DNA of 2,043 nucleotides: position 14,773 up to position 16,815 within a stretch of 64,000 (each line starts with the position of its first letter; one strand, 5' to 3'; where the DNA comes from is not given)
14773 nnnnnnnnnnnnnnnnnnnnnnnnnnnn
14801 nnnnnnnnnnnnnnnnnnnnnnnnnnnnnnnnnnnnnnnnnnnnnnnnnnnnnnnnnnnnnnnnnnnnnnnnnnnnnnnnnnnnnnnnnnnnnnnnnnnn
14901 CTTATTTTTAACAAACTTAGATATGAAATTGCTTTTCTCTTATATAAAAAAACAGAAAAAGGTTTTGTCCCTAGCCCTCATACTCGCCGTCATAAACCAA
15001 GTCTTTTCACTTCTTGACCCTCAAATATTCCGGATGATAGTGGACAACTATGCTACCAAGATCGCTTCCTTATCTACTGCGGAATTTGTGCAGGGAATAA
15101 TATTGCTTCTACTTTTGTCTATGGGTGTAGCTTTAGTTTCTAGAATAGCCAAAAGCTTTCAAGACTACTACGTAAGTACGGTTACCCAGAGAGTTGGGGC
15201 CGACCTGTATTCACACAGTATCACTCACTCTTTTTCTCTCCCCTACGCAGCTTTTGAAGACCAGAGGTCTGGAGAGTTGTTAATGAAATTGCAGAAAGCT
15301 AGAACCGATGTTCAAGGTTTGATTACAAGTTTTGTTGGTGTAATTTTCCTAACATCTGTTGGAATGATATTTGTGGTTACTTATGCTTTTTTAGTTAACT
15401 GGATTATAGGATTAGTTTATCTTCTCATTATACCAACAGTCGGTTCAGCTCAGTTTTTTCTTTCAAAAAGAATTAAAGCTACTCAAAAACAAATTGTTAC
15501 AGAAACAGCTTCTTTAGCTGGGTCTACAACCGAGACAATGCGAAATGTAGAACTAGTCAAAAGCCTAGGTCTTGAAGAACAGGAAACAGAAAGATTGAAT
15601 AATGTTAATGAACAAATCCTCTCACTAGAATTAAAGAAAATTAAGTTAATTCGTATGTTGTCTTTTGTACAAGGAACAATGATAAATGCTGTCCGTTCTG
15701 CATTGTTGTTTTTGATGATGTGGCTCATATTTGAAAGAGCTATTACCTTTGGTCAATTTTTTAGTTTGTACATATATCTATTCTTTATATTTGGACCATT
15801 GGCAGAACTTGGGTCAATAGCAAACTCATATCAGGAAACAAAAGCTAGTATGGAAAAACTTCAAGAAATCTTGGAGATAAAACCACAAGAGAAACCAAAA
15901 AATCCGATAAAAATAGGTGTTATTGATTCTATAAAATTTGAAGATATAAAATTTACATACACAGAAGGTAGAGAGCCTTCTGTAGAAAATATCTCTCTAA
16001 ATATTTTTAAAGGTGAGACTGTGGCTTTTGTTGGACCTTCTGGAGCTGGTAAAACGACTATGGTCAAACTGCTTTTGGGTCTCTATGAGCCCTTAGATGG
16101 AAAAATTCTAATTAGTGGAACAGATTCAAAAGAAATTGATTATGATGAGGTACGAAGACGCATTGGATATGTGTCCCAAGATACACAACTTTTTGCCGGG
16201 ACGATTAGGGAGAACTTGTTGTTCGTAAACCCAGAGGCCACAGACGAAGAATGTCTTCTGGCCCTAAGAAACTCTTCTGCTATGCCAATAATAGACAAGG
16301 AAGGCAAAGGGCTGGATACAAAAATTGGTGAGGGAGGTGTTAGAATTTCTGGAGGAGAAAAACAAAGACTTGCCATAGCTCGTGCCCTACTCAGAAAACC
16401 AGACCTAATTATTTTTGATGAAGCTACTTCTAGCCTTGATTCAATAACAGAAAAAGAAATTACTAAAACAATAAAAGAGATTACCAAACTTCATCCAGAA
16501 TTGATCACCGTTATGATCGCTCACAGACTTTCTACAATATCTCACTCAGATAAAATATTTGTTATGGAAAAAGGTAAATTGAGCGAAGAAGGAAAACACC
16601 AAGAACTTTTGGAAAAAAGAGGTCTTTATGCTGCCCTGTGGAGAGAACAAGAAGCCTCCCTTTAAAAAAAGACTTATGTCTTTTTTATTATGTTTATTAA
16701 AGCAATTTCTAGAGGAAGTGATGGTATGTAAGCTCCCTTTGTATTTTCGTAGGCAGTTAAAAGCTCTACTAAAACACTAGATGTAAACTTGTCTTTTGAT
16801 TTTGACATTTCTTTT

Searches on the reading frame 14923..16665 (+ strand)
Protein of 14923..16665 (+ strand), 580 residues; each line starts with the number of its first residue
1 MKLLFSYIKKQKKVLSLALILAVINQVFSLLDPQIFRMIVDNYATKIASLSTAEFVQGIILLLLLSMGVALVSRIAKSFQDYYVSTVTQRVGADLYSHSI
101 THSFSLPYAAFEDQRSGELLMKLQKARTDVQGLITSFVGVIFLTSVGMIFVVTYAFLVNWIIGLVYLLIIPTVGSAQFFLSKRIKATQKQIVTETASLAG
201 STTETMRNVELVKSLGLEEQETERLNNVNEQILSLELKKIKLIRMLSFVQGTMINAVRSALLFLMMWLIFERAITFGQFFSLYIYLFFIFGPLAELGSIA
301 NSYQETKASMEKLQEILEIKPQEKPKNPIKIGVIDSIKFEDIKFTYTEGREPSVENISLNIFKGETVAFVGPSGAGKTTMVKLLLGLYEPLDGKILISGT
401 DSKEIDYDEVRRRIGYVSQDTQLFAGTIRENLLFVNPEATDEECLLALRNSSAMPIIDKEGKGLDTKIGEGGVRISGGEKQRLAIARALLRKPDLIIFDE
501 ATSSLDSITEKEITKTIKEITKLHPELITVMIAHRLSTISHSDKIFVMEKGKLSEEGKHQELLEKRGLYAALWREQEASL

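Call 8: search_protein_families(library=pfam, proteins=[window:14923-16665:+], max_evalue=0.01)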
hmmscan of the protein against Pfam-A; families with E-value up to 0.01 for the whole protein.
window:14923-16665:+ (580 aa): 7 families
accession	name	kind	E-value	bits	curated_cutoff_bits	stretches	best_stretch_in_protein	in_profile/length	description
PF00005.33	ABC_tran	-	6.3e-34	118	25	1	355-503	2-137/137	ABC transporter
PF00664.28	ABC_membrane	-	1.4e-31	110.6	28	1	16-293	2-274/274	ABC transporter transmembrane region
PF02463.25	SMC_N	-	0.0015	18.5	40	0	474-548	136-211/220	RecF/RecN/SMC N terminal domain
PF03193.22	RsgA_GTPase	-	0.0018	18.6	30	1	354-386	97-128/174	RsgA GTPase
PF13604.12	AAA_30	-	0.007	16.6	27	0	367-501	21-97/191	AAA domain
PF00004.35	AAA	-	0.0083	17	21.2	0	368-386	2-20/131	ATPase family associated with various cellular activities (AAA)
PF13401.12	AAA_22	-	0.0091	16.8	27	0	367-389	8-30/130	AAA domain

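Call 12: find_encoding_contigs(protein=window:14923-16665:+, flank=10000, max_places=10)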
Protein window:14923-16665:+ (580 aa): 2 contigs read that carry it; 2 places shown.
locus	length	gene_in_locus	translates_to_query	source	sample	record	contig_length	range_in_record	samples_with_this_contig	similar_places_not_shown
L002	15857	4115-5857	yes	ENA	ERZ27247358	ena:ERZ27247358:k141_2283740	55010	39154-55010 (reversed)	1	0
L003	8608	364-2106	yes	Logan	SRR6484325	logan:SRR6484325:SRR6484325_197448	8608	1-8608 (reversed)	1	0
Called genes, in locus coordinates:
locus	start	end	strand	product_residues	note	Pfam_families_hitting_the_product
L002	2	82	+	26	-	?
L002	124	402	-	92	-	-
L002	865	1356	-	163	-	PF10881:DUF2726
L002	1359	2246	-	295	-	PF14338:Mrr_N, PF04471:Mrr_cat, PF22722:NA-iREase1, PF13156:Mrr_cat_2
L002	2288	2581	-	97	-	PF13240:Zn_Ribbon_1 (weak)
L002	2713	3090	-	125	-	-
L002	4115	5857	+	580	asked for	PF00664:ABC_membrane, PF00005:ABC_tran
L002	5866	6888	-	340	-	PF05496:RuvB_N, PF00004:AAA, PF13177:DNA_pol3_delta2, PF12169:DNA_pol3_gamma3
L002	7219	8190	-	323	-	PF01207:Dus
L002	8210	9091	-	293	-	-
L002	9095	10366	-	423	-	PF02403:Seryl_tRNA_N, PF00587:tRNA-synt_2b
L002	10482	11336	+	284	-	PF02481:DNA_processg_A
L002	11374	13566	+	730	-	PF01751:Toprim, PF01131:Topoisom_bac, PF01396:Zn_ribbon_Top1, PF13368:Toprim_C_rpt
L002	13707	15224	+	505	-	PF13328:HD_4, PF01966:HD (weak), PF04607:RelA_SpoT, PF02824:TGS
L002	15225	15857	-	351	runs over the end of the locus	PF02195:ParB_N, PF17762:HTH_ParB, PF23552:ParB_C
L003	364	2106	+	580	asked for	PF00664:ABC_membrane, PF00005:ABC_tran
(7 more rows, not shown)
